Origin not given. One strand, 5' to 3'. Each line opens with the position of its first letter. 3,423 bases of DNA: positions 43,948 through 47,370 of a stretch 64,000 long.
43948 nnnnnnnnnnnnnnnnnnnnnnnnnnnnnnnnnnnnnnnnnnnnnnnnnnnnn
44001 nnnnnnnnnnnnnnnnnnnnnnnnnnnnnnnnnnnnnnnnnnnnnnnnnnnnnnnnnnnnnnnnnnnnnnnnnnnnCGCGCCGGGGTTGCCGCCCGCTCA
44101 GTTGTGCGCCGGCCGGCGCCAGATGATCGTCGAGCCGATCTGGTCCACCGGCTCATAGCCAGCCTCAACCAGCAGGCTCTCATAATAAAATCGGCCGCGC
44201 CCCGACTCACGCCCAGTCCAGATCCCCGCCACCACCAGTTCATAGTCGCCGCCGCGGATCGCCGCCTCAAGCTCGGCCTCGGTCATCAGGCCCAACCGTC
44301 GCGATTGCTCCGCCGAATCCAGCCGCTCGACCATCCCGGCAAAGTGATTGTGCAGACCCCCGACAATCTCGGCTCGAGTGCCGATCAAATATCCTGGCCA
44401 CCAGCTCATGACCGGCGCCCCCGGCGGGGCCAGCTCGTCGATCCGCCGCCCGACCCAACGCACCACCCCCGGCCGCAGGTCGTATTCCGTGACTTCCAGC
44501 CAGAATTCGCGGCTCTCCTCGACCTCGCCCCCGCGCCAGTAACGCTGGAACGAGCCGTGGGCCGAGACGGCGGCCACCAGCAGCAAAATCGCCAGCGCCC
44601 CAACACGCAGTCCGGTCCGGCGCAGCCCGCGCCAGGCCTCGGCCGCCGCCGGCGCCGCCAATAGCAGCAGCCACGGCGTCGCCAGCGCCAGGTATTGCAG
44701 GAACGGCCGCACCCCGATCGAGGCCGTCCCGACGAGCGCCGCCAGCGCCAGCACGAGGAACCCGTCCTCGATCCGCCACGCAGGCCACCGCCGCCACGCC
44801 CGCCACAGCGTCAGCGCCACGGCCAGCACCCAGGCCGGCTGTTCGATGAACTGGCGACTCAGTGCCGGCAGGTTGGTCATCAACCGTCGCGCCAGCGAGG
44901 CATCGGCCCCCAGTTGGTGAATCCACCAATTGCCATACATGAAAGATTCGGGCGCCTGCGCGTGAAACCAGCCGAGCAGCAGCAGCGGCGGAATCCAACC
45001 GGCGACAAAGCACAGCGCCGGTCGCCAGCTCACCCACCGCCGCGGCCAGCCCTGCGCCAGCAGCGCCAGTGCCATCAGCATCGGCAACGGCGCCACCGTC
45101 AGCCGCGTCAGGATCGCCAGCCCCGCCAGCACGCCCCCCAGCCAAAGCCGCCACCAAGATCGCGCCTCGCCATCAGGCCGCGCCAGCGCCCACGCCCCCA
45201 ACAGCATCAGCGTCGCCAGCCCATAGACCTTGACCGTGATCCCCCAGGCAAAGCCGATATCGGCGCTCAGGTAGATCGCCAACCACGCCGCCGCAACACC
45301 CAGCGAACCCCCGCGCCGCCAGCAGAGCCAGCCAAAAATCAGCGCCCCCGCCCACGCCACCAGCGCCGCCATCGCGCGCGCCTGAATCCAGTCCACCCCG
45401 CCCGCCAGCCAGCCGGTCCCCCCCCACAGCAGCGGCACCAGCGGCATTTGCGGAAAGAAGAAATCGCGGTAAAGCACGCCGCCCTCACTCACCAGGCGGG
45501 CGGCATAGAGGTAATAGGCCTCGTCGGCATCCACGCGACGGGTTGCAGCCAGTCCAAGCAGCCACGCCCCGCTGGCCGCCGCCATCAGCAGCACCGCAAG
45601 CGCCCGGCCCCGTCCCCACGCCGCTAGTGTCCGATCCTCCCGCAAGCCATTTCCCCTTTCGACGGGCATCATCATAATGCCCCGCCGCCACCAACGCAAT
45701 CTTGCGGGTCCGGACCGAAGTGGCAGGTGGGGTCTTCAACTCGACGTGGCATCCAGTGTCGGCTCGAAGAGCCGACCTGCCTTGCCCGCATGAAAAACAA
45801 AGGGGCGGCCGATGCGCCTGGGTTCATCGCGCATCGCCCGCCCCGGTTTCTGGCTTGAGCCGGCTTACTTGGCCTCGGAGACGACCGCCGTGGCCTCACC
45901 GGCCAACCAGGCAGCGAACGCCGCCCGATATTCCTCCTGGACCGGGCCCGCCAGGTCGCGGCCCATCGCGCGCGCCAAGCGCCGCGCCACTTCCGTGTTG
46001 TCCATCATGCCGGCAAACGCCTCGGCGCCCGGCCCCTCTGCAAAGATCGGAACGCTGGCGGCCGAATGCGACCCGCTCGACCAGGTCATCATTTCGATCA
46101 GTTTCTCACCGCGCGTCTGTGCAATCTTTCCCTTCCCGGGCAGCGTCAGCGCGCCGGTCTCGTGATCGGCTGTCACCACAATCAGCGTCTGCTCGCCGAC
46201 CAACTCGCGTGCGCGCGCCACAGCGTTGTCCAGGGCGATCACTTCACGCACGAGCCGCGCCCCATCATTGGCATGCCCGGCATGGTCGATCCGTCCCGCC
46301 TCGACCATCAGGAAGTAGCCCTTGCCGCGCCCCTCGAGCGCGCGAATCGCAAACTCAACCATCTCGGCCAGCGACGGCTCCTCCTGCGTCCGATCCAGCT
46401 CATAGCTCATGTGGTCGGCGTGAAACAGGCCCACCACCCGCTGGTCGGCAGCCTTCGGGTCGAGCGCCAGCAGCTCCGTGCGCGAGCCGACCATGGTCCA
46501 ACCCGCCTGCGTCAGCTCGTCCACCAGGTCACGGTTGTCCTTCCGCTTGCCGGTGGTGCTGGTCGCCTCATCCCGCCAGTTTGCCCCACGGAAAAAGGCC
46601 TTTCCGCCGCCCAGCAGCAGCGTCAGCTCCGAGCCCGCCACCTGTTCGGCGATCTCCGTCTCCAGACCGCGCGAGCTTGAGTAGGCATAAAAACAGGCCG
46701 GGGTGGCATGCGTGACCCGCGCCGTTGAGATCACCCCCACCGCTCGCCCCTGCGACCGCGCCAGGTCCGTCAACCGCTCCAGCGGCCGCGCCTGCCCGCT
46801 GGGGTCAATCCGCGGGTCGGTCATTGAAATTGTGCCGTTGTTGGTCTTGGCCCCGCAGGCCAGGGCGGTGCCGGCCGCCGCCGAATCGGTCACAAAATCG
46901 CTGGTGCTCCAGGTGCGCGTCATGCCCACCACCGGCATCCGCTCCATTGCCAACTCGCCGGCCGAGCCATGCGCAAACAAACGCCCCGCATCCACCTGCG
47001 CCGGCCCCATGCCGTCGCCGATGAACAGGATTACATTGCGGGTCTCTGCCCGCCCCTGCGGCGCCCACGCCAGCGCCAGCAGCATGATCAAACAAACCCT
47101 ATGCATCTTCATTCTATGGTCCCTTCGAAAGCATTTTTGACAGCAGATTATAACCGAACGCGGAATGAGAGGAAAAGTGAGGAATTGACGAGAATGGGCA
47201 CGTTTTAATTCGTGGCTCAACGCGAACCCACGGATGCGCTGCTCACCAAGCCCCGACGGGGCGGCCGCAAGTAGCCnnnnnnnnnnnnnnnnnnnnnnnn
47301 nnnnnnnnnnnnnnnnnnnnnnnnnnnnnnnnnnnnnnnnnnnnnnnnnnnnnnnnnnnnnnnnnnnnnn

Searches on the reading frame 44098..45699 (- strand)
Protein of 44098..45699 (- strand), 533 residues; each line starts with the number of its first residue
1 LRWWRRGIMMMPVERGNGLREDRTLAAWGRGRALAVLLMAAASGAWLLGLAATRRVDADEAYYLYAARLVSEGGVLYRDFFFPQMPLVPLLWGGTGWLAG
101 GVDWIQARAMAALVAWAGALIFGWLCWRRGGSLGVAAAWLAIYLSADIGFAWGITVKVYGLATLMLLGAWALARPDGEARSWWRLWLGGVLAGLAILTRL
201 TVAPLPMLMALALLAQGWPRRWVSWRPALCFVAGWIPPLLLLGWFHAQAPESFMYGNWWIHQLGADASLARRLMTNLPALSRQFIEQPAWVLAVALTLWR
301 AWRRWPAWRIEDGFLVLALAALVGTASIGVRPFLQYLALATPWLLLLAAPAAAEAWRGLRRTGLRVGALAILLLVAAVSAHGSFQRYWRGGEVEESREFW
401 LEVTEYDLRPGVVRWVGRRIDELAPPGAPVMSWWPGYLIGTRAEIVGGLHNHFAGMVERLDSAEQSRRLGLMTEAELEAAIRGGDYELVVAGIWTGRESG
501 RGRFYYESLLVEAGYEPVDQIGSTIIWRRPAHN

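Call 3: search_protein_families(library=pfam, proteins=[window:44098-45699:-], max_evalue=0.01)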
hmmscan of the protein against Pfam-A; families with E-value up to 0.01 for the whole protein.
window:44098-45699:- (533 aa): 1 family
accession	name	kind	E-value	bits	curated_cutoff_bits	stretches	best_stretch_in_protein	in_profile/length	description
PF11204.13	DUF2985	-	0.0091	16.5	22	0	150-206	12-68/78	Protein of unknown function (DUF2985)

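Call 4: search_protein_families(library=ncbifam, proteins=[window:44098-45699:-], max_evalue=0.01)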
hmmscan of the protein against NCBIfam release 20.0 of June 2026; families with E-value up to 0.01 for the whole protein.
window:44098-45699:- (533 aa): 0 families

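Call 27: search_solved_structures(query=window:44098-45699:-, max_evalue=10)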
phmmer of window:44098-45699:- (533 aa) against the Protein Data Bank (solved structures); distinct sequences matched with E-value up to 10: 2.
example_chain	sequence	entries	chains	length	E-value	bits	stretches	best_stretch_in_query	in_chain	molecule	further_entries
9fmb_A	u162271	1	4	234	0.074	15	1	199-248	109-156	Isoform 1 of Immunoglobulin heavy constant delta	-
1zvo_C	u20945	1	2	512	0.21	13.5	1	199-248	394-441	Immunoglobulin delta heavy chain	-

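Call 29: find_homologous_proteins(query=window:44098-45699:-, max_evalue=0.001)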
Query window:44098-45699:- (533 aa): 5 proteins with E <= 0.001 among 8000 candidates.
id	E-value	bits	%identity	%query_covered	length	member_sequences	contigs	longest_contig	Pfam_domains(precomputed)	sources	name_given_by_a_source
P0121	0.0e+0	1161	100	98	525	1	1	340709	-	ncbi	-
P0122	8.8e-91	324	41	94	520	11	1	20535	-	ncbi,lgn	-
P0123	1.9e-88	316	58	23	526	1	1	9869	-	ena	-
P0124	4.0e-72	262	38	93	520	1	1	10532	-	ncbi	-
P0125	4.8e-18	83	41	32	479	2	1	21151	PF13231.13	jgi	jgi:hypothetical protein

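Call 30: search_protein_families(library=pfam, proteins=[P0121, P0122, P0123, P0124, P0125], max_evalue=1)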
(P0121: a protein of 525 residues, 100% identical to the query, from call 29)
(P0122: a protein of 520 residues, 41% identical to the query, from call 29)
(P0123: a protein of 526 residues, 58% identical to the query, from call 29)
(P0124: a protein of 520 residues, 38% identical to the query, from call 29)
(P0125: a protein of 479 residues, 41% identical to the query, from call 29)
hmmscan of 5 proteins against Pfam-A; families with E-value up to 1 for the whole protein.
P0121 (525 aa): 1 family
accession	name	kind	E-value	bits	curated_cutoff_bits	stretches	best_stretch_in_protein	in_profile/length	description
PF11204.13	DUF2985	-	0.0087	16.5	22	1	142-198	12-68/78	Protein of unknown function (DUF2985)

P0122 (520 aa): 0 families

P0123 (526 aa): 1 family
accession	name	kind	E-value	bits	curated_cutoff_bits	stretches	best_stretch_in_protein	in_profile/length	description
PF13231.12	PMT_2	-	0.24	12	26.1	1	48-135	3-88/160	Dolichyl-phosphate-mannose-protein mannosyltransferase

P0124 (520 aa): 0 families

P0125 (479 aa): 2 families
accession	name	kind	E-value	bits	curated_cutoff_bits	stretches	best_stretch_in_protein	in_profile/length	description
PF13231.12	PMT_2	-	3.9e-09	37.4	26.1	1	44-205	4-160/160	Dolichyl-phosphate-mannose-protein mannosyltransferase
PF18286.6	T3SS_ExsE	-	0.39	11.1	27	0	9-18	29-38/46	Type III secretion system ExsE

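Call 31: find_encoding_contigs(protein=P0121, flank=10000, max_places=3)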
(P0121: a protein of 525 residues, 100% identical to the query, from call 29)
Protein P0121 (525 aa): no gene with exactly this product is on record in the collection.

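Call 66: predict_structure(alignment_id=A3)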
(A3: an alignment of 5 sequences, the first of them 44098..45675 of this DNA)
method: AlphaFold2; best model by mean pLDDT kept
length: 525 residues; sequences in the alignment: 5
mean_pLDDT: 60.4   pTM: 0.58
mean pLDDT of the five models: 60.4, 58.7, 58.0, 55.8, 54.1
residues with pLDDT >= 90: 6; 70-90: 108; 50-70: 283; < 50: 128
segments of 3 or more residues with pLDDT < 50: 1-20, 140-143, 169-171, 192-199, 206-215, 243-273, 354-362, 364-387, 389-391
pLDDT, mean of each block of 10 residues (from residue 1): 39 41 67 75 59 62 64 56 61 65 69 70 65 63 49 62 60 69 66 48 47 50 64 62 46 37 44 53 69 70 67 62 51 62 56 48 46 33 41 54 63 77 66 61 63 67 77 84 64 72 90 82 64
secondary structure, 60 per line:
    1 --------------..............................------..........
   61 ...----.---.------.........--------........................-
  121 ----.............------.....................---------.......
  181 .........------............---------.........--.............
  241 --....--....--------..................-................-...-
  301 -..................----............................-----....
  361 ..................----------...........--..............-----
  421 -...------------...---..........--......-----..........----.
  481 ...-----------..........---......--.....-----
elements in order: H15-44 H51-63 H79-87 H96-119 H125-137 H144-164 H174-189 H196-207 H217-225 H228-240 H243-246 H249-252 H261-278 H280-295 H302-319 H324-351 H357-378 H389-399 H402-415 E422-424 E437-439 H443-452 H455-460 H466-475 E480-483 H495-504 E508-513 E516-520

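Call 68: fold_search(model_id=the predicted structure, library=pdb)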
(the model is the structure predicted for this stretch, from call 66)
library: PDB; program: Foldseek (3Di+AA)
matches with E <= 10: 149; with E <= 0.001: 2
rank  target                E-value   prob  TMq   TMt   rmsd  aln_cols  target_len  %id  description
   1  6ftg_5                2.6e-04  1.00  0.37  0.32  21.1       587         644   12  Subtomogram average of OST-containing ribosome-translocon complexes from canine rough microsomal membranes (released 2018-03-21)
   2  8pn9_A                6.9e-04  1.00  0.38  0.32  16.3       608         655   12  Structure of human oligosaccharyltransferase OST-A complex bound to NGI-1 (released 2024-05-08)
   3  8b6l_I                1.1e-03  1.00  0.30  0.24  17.8       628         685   11  Subtomogram average of the human Sec61-TRAP-OSTA-translocon (released 2022-12-07)
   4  6c26_A                3.8e-03  1.00  0.35  0.30  18.1       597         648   13  The Cryo-EM structure of a eukaryotic oligosaccharyl transferase complex (released 2018-01-31)
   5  7e9s_A                1.4e-02  0.97  0.31  0.21  18.3       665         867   13  Archaeal oligosaccharyltransferase AglB from Archaeoglobus fulgidus in complex with an inhibitory peptide and a dolich (released 2021-09-08)
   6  3rce_A                1.5e-02  0.99  0.35  0.28  15.5       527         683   15  Bacterial oligosaccharyltransferase PglB (released 2011-06-15)
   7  3wak                  2.1e-02  0.97  0.32  0.22  18.7       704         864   12  Crystal structure of the Archaeoglobus fulgidus oligosaccharyltransferase (O29867_ARCFU) in the apo form (released 2013-10-30)
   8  9i5k_A                2.8e-02  1.00  0.37  0.40  14.1       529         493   13  Structure of the Chaetomium thermophilum Pmt4 homodimer (C2 symmetry) (released 2025-12-24)
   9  9dlh                  2.9e-02  0.99  0.35  0.31  14.2       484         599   17  donor substrate analog-bound AftB (released 2025-06-25)
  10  9i5l_A                3.2e-02  1.00  0.32  0.25   5.2       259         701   17  Structure of the Chaetomium thermophilum Pmt4 homodimer (C1 symmetry) (released 2025-12-24)
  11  6p25_B                1.4e-01  1.00  0.31  0.24   5.6       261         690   14  Structure of S. cerevisiae protein O-mannosyltransferase Pmt1-Pmt2 complex bound to the sugar donor and a peptide acce (released 2019-07-10)
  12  9s6r_A                2.8e-01  0.97  0.35  0.44  11.9       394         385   10  Ternary cryo-EM structure of yeast ALG3 with Dol25-PP-GlcNAc2Man5, Dol25-P-Man, and Fab (released 2026-03-18)
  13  6p25_A                4.2e-01  0.98  0.29  0.22   6.1       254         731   12  Structure of S. cerevisiae protein O-mannosyltransferase Pmt1-Pmt2 complex bound to the sugar donor and a peptide acce (released 2019-07-10)
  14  7oy2_C                5.0e-01  0.09  0.11  0.12  27.4       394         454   16  High resolution structure of cytochrome bd-II oxidase from E. coli (released 2021-12-15)
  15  6snh_X                5.7e-01  0.54  0.31  0.33  22.0       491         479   10  Cryo-EM structure of yeast ALG6 in complex with 6AG9 Fab and Dol25-P-Glc (released 2020-03-11)
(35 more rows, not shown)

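Call 84: search_protein_families(library=padloc, proteins=[window:44098-45675:-], max_evalue=0.01)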
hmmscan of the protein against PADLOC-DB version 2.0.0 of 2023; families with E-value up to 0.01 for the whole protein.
window:44098-45675:- (525 aa): 0 families

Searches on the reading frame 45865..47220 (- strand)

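Call 3: search_protein_families(library=pfam, proteins=[window:45865-47220:-], max_evalue=0.01)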
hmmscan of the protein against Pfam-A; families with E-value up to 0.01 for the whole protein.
window:45865-47220:- (451 aa): 2 families
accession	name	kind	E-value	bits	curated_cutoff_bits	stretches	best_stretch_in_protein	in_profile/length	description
PF00245.25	Alk_phosphatase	-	4.6e-92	309.6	24.4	2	61-363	2-325/423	Alkaline phosphatase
PF01676.23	Metalloenzyme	-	2.3e-08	34.3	24.3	1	279-401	126-227/252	Metalloenzyme superfamily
